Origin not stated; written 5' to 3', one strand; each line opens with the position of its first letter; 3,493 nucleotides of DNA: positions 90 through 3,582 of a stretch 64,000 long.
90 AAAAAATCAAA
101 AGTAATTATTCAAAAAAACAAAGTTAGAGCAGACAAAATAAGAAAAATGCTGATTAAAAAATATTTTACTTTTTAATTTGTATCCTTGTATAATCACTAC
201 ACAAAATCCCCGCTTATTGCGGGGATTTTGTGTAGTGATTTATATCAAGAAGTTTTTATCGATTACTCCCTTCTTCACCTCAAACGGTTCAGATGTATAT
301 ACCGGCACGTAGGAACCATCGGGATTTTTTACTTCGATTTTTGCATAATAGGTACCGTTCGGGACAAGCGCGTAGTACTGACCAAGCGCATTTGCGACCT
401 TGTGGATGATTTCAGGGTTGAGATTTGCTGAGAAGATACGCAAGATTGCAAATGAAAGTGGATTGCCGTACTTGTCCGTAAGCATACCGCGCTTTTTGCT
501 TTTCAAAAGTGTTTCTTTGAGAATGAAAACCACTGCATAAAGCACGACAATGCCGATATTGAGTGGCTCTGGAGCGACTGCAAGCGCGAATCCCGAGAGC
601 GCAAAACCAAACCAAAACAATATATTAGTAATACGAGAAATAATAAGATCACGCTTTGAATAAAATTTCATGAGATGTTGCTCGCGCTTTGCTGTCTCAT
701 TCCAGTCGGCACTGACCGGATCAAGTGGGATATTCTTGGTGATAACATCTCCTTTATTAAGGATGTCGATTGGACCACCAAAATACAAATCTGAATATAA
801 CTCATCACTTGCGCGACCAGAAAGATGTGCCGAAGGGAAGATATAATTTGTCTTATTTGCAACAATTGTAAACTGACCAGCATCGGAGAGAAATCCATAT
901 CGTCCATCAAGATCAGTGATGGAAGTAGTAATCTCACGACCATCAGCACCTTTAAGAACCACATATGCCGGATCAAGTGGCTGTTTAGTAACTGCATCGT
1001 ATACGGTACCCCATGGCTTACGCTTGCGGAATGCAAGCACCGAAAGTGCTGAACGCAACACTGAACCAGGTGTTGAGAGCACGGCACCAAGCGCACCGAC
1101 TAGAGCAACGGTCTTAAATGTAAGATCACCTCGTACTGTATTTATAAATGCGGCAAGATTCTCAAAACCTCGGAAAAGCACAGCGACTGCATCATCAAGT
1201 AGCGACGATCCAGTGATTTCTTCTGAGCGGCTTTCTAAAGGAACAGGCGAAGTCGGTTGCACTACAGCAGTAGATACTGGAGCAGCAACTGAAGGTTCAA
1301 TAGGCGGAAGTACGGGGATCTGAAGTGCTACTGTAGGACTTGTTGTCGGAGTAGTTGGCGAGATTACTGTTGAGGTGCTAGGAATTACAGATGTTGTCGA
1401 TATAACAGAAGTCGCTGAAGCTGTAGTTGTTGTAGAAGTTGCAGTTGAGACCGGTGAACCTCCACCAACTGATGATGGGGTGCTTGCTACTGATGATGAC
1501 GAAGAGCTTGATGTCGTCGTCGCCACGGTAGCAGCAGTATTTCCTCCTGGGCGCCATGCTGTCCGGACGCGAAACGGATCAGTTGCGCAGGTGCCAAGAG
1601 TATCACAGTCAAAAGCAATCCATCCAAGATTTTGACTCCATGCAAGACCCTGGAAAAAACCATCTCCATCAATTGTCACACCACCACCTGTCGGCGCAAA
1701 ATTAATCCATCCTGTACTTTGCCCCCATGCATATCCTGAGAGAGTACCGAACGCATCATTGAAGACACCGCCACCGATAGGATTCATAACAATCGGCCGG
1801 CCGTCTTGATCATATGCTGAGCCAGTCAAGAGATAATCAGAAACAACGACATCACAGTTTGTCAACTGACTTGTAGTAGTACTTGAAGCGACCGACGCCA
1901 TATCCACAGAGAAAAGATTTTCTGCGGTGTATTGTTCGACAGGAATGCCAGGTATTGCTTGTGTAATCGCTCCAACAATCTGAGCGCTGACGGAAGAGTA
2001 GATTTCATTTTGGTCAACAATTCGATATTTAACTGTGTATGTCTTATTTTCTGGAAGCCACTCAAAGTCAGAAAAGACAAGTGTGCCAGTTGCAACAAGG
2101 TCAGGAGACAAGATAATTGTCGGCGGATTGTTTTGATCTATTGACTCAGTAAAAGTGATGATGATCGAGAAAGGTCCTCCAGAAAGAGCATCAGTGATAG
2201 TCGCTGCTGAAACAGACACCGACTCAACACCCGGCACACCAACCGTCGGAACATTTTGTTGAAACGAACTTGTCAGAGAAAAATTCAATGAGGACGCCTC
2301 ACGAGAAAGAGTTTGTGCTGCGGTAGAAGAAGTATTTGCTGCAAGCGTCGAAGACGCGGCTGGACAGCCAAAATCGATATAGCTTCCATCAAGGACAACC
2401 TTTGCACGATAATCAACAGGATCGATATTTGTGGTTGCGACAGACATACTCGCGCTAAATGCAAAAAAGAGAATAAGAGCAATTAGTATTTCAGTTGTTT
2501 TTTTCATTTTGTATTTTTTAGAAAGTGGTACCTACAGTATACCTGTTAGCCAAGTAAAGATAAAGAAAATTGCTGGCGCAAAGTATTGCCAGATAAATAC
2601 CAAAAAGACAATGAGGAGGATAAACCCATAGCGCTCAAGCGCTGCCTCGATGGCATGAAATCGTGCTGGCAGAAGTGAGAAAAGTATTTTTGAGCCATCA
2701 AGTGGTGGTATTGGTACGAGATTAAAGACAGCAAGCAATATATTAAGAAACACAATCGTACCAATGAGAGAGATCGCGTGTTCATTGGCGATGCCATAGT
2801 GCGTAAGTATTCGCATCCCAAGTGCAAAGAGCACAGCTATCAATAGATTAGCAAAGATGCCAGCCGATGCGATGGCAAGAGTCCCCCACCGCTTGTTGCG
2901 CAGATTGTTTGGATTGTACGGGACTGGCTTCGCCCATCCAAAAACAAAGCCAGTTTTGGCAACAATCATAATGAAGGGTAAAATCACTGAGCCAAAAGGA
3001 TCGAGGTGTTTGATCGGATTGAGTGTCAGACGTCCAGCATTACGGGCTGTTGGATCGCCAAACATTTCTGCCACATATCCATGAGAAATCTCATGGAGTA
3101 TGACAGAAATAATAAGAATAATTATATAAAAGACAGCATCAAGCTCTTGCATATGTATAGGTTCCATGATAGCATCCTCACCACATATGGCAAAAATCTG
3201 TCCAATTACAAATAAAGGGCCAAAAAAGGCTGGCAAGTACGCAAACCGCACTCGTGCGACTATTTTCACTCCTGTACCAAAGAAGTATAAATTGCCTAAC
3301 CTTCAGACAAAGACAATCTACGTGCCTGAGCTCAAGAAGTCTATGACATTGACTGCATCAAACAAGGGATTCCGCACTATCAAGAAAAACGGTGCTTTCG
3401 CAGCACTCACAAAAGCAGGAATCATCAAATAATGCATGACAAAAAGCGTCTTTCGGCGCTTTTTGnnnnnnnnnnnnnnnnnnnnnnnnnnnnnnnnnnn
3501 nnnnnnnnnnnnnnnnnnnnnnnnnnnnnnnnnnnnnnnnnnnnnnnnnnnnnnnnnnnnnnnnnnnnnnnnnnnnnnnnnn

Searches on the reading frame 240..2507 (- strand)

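Call 74: search_protein_families(library=pfam, proteins=[window:240-2507:-], max_evalue=1)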
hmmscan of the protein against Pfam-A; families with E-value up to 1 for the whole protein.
window:240-2507:- (755 aa): 3 families
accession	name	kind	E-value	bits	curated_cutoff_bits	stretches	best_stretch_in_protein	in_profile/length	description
PF13715.12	CarbopepD_reg_2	-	0.00061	20.2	32.2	1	500-554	3-54/88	CarboxypepD_reg-like domain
PF17210.9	SdrD_B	-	0.034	14.8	29.7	1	510-565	23-79/112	SdrD B-like domain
PF21139.3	BT_MCC_alpha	-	0.16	12.8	31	1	308-348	22-61/118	Methylcrotonyl-CoA carboxylase, alpha-subunit, BT domain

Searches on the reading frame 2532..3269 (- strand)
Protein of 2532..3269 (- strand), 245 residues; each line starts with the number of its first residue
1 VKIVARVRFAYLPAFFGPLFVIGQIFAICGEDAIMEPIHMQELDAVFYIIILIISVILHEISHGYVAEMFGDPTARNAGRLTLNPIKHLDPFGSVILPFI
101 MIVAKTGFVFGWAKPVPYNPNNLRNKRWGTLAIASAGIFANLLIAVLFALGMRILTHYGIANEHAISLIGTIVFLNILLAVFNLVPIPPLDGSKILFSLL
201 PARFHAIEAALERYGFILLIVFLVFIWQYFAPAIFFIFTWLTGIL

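Call 3: search_protein_families(library=pfam, proteins=[window:2532-3269:-], max_evalue=0.01)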
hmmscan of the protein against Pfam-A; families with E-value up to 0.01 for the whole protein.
window:2532-3269:- (245 aa): 1 family
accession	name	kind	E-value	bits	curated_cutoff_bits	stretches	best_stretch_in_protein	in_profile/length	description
PF02163.28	Peptidase_M50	-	4.3e-18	65.9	27.2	2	160-221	154-216/221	Peptidase family M50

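Call 4: search_protein_families(library=ncbifam, proteins=[window:2532-3269:-], max_evalue=0.01)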
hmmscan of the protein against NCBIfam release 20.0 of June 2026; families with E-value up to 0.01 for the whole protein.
window:2532-3269:- (245 aa): 3 families
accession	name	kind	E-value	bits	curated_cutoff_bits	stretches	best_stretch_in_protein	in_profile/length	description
NF041824.1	daptide_HExxH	equivalog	2.5e-08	33.5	300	1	126-200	215-284/379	daptide biosynthesis intramembrane metalloprotease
TIGR00054.1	TIGR00054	equivalog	2.6e-05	23.3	147.55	1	160-225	340-410/421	RIP metalloprotease RseP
NF058609.1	RiPP_HExxH_LiaK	equivalog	0.00016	21.5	225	0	9-72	56-118/246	YydH/LiaK family epipeptide maturation metalloprotease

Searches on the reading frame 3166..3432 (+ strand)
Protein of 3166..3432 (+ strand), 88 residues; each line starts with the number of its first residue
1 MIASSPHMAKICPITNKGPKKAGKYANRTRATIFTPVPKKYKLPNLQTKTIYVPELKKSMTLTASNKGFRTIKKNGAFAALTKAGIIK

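Call 3: search_protein_families(library=pfam, proteins=[window:3166-3432:+], max_evalue=0.01)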
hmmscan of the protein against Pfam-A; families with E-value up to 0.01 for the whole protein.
window:3166-3432:+ (88 aa): 1 family
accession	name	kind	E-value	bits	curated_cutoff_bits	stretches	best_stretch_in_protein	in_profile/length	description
PF00830.24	Ribosomal_L28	-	2e-08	34.5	27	1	11-75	2-60/60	Ribosomal L28 family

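Call 4: search_protein_families(library=ncbifam, proteins=[window:3166-3432:+], max_evalue=0.01)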
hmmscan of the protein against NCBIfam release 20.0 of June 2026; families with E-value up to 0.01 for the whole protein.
window:3166-3432:+ (88 aa): 1 family
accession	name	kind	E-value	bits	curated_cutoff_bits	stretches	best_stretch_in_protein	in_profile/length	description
TIGR00009.1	L28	equivalog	4.9e-07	30.1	48.3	1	8-71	1-58/58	50S ribosomal protein L28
